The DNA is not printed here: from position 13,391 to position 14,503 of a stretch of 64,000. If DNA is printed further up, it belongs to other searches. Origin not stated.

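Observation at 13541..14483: SPFH/band-7 membrane protein plus small TM partner inside the phage early region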

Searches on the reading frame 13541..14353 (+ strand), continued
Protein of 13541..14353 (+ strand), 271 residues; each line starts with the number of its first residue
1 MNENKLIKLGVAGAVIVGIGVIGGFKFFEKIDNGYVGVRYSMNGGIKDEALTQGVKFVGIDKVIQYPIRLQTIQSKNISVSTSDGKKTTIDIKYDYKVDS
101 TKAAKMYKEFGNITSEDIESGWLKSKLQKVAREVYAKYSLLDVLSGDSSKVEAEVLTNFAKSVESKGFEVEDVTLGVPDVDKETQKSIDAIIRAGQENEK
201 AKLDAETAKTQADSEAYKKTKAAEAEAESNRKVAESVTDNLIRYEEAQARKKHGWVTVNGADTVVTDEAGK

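Call 20: get_annotated_region(hit=H33, flank=3500)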
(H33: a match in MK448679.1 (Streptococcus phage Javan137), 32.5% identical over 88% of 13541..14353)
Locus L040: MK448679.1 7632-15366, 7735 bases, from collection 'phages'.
description: Streptococcus phage Javan137, complete genome.
organism: Streptococcus phage Javan137 (NCBI taxid 2547999)
taxonomy: Viruses; Duplodnaviria; Heunggongvirae; Uroviricota; Caudoviricetes; Trabyvirinae
host: Streptococcus dysgalactiae ERR085045; source: -; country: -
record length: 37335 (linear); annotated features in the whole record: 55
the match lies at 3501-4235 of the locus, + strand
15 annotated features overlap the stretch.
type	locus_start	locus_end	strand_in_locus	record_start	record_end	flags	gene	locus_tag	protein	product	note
CDS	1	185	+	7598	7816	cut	-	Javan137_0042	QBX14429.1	hypothetical protein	-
CDS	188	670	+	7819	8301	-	-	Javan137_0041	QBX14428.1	putative methyltransferase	-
CDS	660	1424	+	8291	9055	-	-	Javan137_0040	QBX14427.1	adenine-specific methyltransferase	-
CDS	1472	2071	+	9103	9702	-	-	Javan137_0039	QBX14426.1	hypothetical protein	-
CDS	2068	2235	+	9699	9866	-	-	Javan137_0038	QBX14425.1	hypothetical protein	-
CDS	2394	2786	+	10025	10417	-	-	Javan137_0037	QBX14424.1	single-stranded DNA-binding protein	-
CDS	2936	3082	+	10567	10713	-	-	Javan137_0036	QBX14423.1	hypothetical protein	-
CDS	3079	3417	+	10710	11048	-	-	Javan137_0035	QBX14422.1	putative immunity repressor protein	-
CDS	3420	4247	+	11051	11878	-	-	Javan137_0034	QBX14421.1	B-cell receptor associated protein-related protein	-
CDS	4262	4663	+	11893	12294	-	-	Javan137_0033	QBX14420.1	putative transcriptional activator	-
CDS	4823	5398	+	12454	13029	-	-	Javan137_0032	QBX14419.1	integrase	integrase: site-specific recombinase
CDS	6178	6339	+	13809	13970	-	-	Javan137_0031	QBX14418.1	hypothetical protein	-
CDS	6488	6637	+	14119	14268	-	-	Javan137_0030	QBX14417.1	homing endonuclease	-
CDS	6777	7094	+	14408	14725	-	-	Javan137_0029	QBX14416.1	hypothetical protein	-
CDS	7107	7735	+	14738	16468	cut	-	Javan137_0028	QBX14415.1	terminase large subunit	-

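Call 21: search_protein_families(library=ncbifam, proteins=[window:13541-14353:+], max_evalue=1)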
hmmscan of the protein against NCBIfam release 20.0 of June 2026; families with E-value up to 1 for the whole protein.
window:13541-14353:+ (271 aa): 3 families
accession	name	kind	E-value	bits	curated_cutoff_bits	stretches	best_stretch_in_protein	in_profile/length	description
TIGR01933.1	hflK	equivalog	0.0011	18.4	159.4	1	55-237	28-206/261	FtsH protease activity modulator HflK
TIGR01932.1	hflC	equivalog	0.0013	17.6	134.4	1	59-155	58-152/318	protease modulator HflC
NF053593.1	Rv3169_fam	subfamily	0.07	12.2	150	0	200-268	101-166/351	Rv3169 family protein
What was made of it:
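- On HflK / HflC (FtsH modulators): 18.4 and 17.6 bits against cut-offs of 159.4 and 134.4 (call 21).
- Closest known: Prohibitin. Different: The protein fails the HflK and HflC equivalog models (call 21).
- The protein fails the HflK and HflC equivalog models: 18 bits against cut-offs of 159 and 134 (call 21).
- Tried and rejected: The scores are far below the equivalog cut-offs (call 21).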

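Call 22: search_protein_families(library=padloc, proteins=[window:13541-14353:+], max_evalue=0.1)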
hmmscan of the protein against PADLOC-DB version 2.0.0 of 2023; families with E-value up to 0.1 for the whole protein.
window:13541-14353:+ (271 aa): 0 families

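Call 23: search_solved_structures(query=window:13541-14353:+, max_evalue=0.01, show_alignments=2)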
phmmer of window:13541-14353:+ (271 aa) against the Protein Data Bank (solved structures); distinct sequences matched with E-value up to 0.01: 5.
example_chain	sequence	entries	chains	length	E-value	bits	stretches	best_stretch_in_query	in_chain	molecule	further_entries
9urz_B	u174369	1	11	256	1.4e-05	28.3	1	15-261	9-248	Prohibitin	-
8rrh_B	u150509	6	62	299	1.9e-05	28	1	12-240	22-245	Prohibitin-2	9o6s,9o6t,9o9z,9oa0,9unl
8rrh_A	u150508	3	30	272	5.9e-05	26.3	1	9-241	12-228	Prohibitin 1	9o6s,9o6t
9unl_E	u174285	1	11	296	7.7e-05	25.9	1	9-241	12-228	Prohibitin 1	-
9o9z_A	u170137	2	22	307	8.7e-05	25.8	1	9-241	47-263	Prohibitin 1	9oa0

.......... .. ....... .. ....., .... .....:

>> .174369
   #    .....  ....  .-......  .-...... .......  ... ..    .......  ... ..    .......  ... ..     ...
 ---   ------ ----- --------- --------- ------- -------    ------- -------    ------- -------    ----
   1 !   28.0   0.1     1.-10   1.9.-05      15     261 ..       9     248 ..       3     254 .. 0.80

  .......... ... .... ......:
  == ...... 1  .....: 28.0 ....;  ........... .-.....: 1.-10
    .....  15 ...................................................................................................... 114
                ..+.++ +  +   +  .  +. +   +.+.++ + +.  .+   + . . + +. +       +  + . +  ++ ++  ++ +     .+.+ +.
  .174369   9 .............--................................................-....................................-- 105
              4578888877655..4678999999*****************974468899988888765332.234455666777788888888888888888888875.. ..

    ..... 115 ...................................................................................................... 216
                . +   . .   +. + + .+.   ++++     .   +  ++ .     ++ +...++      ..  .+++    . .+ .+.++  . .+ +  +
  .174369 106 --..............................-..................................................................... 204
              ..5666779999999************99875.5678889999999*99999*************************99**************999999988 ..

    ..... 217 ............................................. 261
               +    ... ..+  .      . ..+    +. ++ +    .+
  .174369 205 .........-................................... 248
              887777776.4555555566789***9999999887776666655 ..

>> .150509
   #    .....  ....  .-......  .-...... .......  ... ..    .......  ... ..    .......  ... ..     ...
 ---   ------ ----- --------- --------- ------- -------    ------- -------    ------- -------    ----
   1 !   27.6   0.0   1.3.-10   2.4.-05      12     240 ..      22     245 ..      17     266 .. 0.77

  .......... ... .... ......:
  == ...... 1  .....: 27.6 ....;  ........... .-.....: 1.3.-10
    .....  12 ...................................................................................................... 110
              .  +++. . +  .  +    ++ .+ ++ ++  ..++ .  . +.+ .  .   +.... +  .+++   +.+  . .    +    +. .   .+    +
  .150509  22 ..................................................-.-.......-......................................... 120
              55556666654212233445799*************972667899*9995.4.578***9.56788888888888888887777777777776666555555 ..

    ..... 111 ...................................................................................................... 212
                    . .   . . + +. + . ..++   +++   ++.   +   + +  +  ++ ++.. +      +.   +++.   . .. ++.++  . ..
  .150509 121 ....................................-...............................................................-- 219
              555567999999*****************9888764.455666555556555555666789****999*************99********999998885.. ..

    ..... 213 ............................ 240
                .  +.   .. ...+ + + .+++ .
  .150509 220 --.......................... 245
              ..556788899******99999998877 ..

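Call 35: find_related_loci(query=A1, collection=genome_contigs, flank=8000)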
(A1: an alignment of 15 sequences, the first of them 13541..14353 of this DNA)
Query A1 (271 aa) in genome_contigs; peptide patterns used: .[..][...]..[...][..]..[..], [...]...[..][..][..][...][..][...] (x = any residue, [..] = any of these).
169 stretches matched a pattern; 142 encode a relative of the query (tblastn E <= 1e-3); the best 80 are kept; 80 distinct loci.
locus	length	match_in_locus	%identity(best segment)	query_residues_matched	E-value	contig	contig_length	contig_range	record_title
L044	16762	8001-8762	87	15-268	5e-146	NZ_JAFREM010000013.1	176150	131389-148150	Candidatus Enterococcus moelleringii strain 669A scaffold1.13, whole genome shotgun sequence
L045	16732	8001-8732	91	25-268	3e-142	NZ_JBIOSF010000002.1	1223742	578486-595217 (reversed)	Enterococcus sp. AZ109 scaffold00002, whole genome shotgun sequence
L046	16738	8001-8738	90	23-268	4e-142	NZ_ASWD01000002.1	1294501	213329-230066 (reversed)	Enterococcus pallens ATCC BAA-351 acOtw-supercont2.2, whole genome shotgun sequence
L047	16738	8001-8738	89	23-268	1e-141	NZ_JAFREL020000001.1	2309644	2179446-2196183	Candidatus Enterococcus ferrettii strain 665A scaffold00001, whole genome shotgun sequence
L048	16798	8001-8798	87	3-268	5e-141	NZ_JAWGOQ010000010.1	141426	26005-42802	MAG: Enterococcus sp. isolate N2_070_042G1_dasN2_070_042G1_abawaca.21 70_014_scaffold_29, whole genome shotgun sequence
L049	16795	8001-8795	77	1-265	7e-137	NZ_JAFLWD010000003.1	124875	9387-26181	Candidatus Enterococcus ikei strain DIV0869a scaffold1.3, whole genome shotgun sequence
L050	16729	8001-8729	92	25-267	2e-136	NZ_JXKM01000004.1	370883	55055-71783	Enterococcus devriesei strain DSM 22802 Scaffold4, whole genome shotgun sequence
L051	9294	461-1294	73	1-267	1e-134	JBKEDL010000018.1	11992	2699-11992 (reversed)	MAG: Enterococcus sp. isolate VLC_021 k121_7614641, whole genome shotgun sequence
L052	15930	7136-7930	75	1-265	4e-134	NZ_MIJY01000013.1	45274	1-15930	Enterococcus termitis strain LMG 8895 20, whole genome shotgun sequence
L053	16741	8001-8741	83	25-271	3e-130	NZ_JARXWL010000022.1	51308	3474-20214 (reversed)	Enterococcus sp. PF1-24 Ga0505171_22, whole genome shotgun sequence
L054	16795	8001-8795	75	1-265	3e-128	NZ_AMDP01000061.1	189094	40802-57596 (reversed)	Enterococcus sp. 5H Contig00061, whole genome shotgun sequence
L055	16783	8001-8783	70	7-267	1e-127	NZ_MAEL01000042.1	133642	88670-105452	Candidatus Enterococcus willemsii strain CU12B 7000000226399041, whole genome shotgun sequence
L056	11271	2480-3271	69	2-265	3e-126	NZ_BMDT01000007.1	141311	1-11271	Enterococcus alcedinis strain CCM 8433 sequence07, whole genome shotgun sequence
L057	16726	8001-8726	80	24-265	4e-123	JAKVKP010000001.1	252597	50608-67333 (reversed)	MAG: Streptococcaceae bacterium isolate UW_MP_STREP2_1 Ga0455792_000006, whole genome shotgun sequence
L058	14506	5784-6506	76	25-265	8e-123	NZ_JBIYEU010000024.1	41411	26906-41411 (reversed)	Enterococcus sp. UD-01 Ga0592912_24, whole genome shotgun sequence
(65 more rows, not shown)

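Call 38: predict_structure(alignment_id=A1)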
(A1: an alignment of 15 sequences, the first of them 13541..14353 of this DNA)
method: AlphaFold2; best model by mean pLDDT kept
length: 271 residues; sequences in the alignment: 15
mean_pLDDT: 82.3   pTM: 0.60
mean pLDDT of the five models: 82.3, 80.5, 79.3, 77.0, 75.4
residues with pLDDT >= 90: 84; 70-90: 152; 50-70: 17; < 50: 18
segments of 3 or more residues with pLDDT < 50: 254-271
pLDDT, mean of each block of 10 residues (from residue 1): 75 84 78 87 74 83 89 92 89 93 88 87 94 92 84 95 93 88 83 87 89 89 86 73 68 47 37 34
secondary structure, 60 per line:
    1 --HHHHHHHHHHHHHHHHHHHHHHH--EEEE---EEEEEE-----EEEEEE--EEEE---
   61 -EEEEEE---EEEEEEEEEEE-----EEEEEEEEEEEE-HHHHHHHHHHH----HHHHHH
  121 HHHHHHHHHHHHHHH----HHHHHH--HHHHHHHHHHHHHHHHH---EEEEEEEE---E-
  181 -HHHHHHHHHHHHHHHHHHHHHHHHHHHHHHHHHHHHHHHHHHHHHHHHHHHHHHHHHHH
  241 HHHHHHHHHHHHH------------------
elements in order: H3-25 E28-31 E35-40 E46-51 E54-57 E62-67 E71-81 E87-98 H100-110 H115-135 H140-145 H148-164 E168-175 H182-253
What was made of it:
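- On SPFH / Band 7 superfamily (PF01145): AF2 model, pLDDT 82: helix 3-25, strands and helices 28-175, helix 182-253 (call 38).
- Checked: This confirms the 'N-terminal TM' and 'C-terminal coiled coil' (call 38).
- AF2 gives a transmembrane helix, an SPFH domain and a 72-residue helix (call 38).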

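Call 41: fold_search(model_id=the predicted structure, library=pdb)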
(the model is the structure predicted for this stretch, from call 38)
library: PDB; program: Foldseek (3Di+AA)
matches with E <= 10: 334; with E <= 0.001: 64
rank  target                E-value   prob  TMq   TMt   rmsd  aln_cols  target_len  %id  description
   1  8rrh_B                1.8e-15  1.00  0.58  0.53  19.8       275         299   20  The human prohibitin complex (released 2024-12-18)
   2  9o9z_a                2.4e-15  1.00  0.56  0.58  16.8       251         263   20  The human PHB1/2 complex (closed) (released 2025-10-22)
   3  8rrh_A                7.4e-15  1.00  0.63  0.63  18.8       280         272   19  The human prohibitin complex (released 2024-12-18)
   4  9o9z_A                1.8e-13  1.00  0.54  0.60  16.2       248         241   18  The human PHB1/2 complex (closed) (released 2025-10-22)
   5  7vhq_E                3.9e-13  1.00  0.52  0.52  17.6       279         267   19  Structural insights into the membrane microdomain organization by SPFH family proteins (released 2022-01-19)
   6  9vvj_A                1.1e-12  1.00  0.57  0.52  14.4       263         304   17  Cryo-EM structure of the erlin1/2 complex purified using DDM and GDN (released 2026-03-25)
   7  9o9u_A                1.5e-12  1.00  0.53  0.50  14.8       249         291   16  The Erlin1/2 complex (released 2025-10-22)
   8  9cz2_XA               1.6e-12  1.00  0.51  0.50  18.1       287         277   19  Cryo-EM structure of a nautilus-like HflK/C assembly in complex with FtsH AAA protease (released 2024-11-13)
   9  7vhq_G                2.5e-12  1.00  0.55  0.51  19.6       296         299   18  Structural insights into the membrane microdomain organization by SPFH family proteins (released 2022-01-19)
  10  9z7u_B                2.8e-12  1.00  0.56  0.56  20.2       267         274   16  Human Stomatin - C8 Symmetry (released 2026-02-25)
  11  9unl_E                3.2e-12  1.00  0.55  0.59  18.1       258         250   17  Cryo-EM structure of the human prohibitin complex (released 2025-09-10)
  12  9vvj_a                3.6e-12  1.00  0.58  0.52  14.3       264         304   18  Cryo-EM structure of the erlin1/2 complex purified using DDM and GDN (released 2026-03-25)
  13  9vvg_A                4.3e-12  1.00  0.52  0.48  15.7       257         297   16  Cryo-EM structure of the erlin1/2 complex purified using GDN and CHS (released 2026-03-25)
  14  9z7u_C                5.1e-12  1.00  0.55  0.55  20.3       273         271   17  Human Stomatin - C8 Symmetry (released 2026-02-25)
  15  9oa0_A                1.2e-11  1.00  0.55  0.62  15.6       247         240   18  The human PHB1/2 complex (open) (released 2025-10-22)
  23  7wi3_C                2.2e-10  1.00  0.53  0.50  21.3       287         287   16  Cryo-EM structure of E.Coli FtsH-HflkC AAA protease complex (released 2022-06-01)
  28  7wi3_B                6.8e-10  1.00  0.45  0.45  18.6       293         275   20  Cryo-EM structure of E.Coli FtsH-HflkC AAA protease complex (released 2022-06-01)
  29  7wi3_A                3.1e-09  1.00  0.48  0.45  17.9       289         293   16  Cryo-EM structure of E.Coli FtsH-HflkC AAA protease complex (released 2022-06-01)
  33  7wi3_D                2.7e-08  1.00  0.52  0.49  17.5       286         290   17  Cryo-EM structure of E.Coli FtsH-HflkC AAA protease complex (released 2022-06-01)
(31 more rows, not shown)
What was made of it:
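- On SPFH / Band 7 superfamily (PF01145): Foldseek matches prohibitin, HflK/C, erlin, stomatin and flotillin at E=1e-15 to 1e-8 (call 41).
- Closest known: Prohibitin. Same: These are the best sequence matches (call 23) and fold matches (call 41).
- The top solved-structure matches are the prohibitin, HflK/C, erlin and stomatin cages at E=1e-15 to 1e-12 (call 41), and prohibitin is also the best sequence match in the PDB (call 23). PDB 7vhq, 7wi3, 9cz2 and 8rrh are among the top structural hits (call 41).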

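Call 57: list_cluster_members(proteins=[window:13541-14353:+, window:14358-14480:+, window:14340-14480:+, window:14370-14480:+])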
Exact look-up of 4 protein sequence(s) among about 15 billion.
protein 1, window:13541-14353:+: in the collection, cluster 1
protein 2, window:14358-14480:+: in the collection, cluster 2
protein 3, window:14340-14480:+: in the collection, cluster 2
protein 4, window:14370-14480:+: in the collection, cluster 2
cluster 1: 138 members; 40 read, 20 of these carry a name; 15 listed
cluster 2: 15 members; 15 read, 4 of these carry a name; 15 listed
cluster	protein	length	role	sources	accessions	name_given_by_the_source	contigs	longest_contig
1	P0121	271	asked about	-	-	TPA: prohibitin family protein [Enterococcus faecium] | regulator of protease activity HflC (stomatin/prohibitin superfamily) | Prohibitin family protein n=12 Tax=Enterococcus faecium TaxID=1352 RepID=A0A1S8KJ09_ENTFC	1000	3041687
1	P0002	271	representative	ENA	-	-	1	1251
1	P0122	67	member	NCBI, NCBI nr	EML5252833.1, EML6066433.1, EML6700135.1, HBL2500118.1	prohibitin family protein, partial [Enterococcus faecium] | prohibitin family protein [Enterococcus faecium]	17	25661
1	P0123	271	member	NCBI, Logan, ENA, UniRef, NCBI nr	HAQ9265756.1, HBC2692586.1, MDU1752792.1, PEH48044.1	prohibitin family protein [Enterococcus faecium] | prohibitin family protein n=1 Tax=Enterococcus faecium TaxID=1352 RepID=UPI000BF06BC0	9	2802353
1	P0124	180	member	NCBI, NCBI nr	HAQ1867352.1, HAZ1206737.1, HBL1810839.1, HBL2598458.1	TPA: prohibitin family protein, partial [Enterococcus faecium] | prohibitin family protein [Enterococcus faecium]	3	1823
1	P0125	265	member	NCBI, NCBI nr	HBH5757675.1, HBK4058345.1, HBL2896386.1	TPA: prohibitin family protein [Enterococcus faecium] | prohibitin family protein [Enterococcus faecium]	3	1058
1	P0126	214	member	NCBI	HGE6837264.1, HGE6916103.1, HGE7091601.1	TPA: SPFH domain-containing protein, partial [Enterococcus faecium]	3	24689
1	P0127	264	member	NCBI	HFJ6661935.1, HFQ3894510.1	TPA: prohibitin family protein, partial [Enterococcus faecium]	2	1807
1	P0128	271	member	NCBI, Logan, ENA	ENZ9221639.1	prohibitin family protein [Enterococcus hirae]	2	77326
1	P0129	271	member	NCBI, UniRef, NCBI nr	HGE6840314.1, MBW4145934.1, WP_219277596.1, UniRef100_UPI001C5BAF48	TPA: prohibitin family protein [Enterococcus faecium] | prohibitin family protein n=1 Tax=Enterococcus faecium TaxID=1352 RepID=UPI001C5BAF48 | prohibitin family protein [Enterococcus faecium]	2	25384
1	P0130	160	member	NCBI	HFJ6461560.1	TPA: SPFH domain-containing protein, partial [Enterococcus faecium]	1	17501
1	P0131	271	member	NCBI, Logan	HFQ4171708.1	TPA: prohibitin family protein [Enterococcus faecium]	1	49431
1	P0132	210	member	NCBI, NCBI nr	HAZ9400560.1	TPA: prohibitin family protein, partial [Enterococcus faecium] | prohibitin family protein [Enterococcus faecium]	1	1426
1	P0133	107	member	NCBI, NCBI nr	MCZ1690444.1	SPFH domain-containing protein, partial [Enterococcus faecium] | SPFH domain-containing protein [Enterococcus faecium]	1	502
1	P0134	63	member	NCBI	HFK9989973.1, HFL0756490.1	TPA: prohibitin family protein, partial [Enterococcus faecium]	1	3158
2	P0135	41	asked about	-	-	TPA: hypothetical protein ACGU44_001328 [Enterococcus faecium] | Uncharacterized protein n=2 Tax=Enterococcus faecium TaxID=1352 RepID=A0ABD7LSM3_ENTFC | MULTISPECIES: hypothetical protein [Enterococcus]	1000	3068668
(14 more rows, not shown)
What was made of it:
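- Checked: Public gene calls favour the 41-aa form: at least 1000 contigs, against 111 for the 47-aa form and 105 for the 37-aa form (call 57).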
